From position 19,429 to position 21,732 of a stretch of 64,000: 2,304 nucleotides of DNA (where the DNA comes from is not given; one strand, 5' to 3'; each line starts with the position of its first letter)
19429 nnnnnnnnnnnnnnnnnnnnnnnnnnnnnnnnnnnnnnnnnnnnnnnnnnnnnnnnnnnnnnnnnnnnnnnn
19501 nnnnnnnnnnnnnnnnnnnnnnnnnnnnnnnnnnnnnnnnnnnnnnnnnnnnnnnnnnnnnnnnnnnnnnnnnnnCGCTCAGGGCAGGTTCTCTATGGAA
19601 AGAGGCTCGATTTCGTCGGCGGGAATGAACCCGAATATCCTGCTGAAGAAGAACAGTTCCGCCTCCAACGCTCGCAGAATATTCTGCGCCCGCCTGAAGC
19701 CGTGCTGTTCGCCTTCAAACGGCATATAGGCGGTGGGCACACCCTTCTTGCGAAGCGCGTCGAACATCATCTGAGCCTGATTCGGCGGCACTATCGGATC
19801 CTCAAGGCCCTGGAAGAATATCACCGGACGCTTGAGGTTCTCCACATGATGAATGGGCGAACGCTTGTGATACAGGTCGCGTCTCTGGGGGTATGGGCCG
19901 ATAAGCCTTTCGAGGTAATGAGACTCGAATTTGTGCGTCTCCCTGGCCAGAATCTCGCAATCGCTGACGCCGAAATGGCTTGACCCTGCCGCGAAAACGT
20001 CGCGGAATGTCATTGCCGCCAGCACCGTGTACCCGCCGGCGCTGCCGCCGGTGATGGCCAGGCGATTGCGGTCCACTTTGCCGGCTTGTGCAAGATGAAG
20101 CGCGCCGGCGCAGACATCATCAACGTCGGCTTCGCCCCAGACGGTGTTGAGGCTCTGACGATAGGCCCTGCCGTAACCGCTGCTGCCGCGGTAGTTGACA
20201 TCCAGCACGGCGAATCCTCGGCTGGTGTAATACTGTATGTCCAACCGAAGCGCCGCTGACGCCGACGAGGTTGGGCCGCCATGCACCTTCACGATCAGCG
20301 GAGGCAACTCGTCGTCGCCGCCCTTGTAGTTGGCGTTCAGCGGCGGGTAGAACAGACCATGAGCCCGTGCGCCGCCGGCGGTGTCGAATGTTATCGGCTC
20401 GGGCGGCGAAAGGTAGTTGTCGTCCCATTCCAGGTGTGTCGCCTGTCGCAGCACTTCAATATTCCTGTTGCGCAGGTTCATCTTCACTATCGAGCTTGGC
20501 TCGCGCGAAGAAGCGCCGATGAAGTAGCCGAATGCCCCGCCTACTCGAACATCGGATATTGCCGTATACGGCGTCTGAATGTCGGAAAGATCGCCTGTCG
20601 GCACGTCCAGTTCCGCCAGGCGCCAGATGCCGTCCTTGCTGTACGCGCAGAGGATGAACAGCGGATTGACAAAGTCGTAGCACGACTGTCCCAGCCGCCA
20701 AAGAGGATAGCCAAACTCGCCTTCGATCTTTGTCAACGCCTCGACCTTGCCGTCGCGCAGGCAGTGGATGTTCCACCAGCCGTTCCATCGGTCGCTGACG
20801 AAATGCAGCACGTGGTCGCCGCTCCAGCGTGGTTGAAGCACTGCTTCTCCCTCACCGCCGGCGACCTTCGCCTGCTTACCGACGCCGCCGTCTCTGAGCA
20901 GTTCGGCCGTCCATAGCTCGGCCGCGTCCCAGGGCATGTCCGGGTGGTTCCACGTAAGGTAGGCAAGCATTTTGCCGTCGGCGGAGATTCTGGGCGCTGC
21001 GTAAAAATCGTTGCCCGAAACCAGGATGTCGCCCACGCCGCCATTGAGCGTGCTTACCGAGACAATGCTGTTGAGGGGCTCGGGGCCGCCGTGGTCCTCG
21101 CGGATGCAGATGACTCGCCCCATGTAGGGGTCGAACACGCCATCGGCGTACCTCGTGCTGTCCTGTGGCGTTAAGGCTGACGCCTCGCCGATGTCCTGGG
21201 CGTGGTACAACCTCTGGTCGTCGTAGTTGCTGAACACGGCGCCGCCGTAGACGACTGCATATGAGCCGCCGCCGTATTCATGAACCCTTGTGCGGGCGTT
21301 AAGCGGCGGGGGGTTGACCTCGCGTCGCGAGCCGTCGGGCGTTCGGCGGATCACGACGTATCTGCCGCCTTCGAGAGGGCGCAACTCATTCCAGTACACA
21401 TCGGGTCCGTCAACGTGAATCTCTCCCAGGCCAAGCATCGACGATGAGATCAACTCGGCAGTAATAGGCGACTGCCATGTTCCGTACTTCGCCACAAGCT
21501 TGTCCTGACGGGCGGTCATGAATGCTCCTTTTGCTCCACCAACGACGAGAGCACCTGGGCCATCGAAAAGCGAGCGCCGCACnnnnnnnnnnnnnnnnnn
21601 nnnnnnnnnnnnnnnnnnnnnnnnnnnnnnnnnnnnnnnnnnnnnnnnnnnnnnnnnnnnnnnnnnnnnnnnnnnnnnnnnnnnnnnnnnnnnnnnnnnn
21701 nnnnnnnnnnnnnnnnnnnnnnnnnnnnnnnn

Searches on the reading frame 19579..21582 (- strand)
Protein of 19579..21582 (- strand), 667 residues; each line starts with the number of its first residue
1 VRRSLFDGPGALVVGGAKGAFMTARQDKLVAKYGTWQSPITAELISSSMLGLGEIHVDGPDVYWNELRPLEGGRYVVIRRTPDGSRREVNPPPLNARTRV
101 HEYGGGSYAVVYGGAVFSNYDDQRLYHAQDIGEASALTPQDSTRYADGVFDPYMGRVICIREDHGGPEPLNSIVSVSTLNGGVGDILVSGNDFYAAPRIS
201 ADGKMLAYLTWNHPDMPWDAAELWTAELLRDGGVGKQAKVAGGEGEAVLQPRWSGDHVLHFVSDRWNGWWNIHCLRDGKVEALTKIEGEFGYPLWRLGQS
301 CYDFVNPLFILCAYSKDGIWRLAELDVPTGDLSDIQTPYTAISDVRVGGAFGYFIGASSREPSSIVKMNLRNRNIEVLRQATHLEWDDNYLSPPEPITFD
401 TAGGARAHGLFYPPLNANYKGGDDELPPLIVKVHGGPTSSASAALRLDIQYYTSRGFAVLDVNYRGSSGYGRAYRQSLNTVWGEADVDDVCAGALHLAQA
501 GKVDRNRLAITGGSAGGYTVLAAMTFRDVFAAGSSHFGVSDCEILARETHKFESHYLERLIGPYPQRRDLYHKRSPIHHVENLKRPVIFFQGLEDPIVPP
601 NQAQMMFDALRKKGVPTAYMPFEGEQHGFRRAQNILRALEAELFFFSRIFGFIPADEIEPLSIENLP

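Call 5: search_protein_families(library=pfam, proteins=[window:19579-21582:-], max_evalue=0.01)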
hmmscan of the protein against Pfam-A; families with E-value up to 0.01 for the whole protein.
window:19579-21582:- (667 aa): 7 families
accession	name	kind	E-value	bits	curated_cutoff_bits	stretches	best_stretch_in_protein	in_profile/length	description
PF00326.27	Peptidase_S9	-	1.1e-49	169.3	22.6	1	446-651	4-211/213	Prolyl oligopeptidase family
PF20434.5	BD-FAE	-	3.6e-14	53.2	26.8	1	427-610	13-215/215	BD-FAE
PF01738.24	DLH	-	6.9e-08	32.8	21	1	479-635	71-194/217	Dienelactone hydrolase family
PF02129.25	Peptidase_S15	-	5.9e-06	26.6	23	1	564-614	202-251/262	X-Pro dipeptidyl-peptidase (S15 family)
PF05448.18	AXE1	-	5.7e-05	22.5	21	0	499-610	169-289/321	Acetyl xylan esterase (AXE1)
PF07859.19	Abhydrolase_3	-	0.00037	20.8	25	1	485-629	47-208/210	alpha/beta hydrolase fold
PF12146.15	Hydrolase_4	-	0.0034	17.1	27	0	579-614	186-221/239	Serine aminopeptidase, S33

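Call 6: search_protein_families(library=ncbifam, proteins=[window:19579-21582:-], max_evalue=0.01)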
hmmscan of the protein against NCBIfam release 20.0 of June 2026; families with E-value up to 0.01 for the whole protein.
window:19579-21582:- (667 aa): 10 families
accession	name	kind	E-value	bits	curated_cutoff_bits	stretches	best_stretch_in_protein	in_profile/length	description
NF053518.1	DipepPtdsDpp5Prph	equivalog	5.6e-20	71.4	900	1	428-636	426-640/655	dipeptidyl-peptidase Dpp5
NF033523.0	lasso_peptidase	equivalog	3.6e-12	45.9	400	1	357-628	341-615/638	Atxe2 family lasso peptide isopeptidase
NF050058.1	e_dPHAscl_type1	hypoth_equivalog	3.7e-09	36.5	150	1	418-611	19-205/276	extracellular catalytic domain type 1 short-chain-length polyhydroxyalkanoate depolymerase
NF007857.0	PRK10566.1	equivalog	3.4e-08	33.6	201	1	476-648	75-247/249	esterase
NF052354.1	EstLipQMycob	equivalog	5.7e-08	31.8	700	1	504-631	236-378/418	esterase LipQ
NF047920.1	lactonase_UilS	equivalog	2.2e-05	24.3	400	1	448-543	44-135/285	UilS family quorum-quenching N-acyl-homoserine lactonase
TIGR01840.1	esterase_phb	subfamily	9.1e-05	22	107.85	1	486-540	75-130/213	PHB depolymerase family esterase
NF050057.1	e_dPHAmcl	equivalog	0.00036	19.9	270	0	585-629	192-236/252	extracellular medium-chain-length polyhydroxyalkanoate depolymerase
NF041902.1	pecacetest_PaeX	equivalog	0.0054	15.8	550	0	556-630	211-284/318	pectin acetylesterase PaeX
NF003780.0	PRK05371.1-1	subfamily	0.0062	15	642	0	569-618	291-340/594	Xaa-Pro dipeptidyl-peptidase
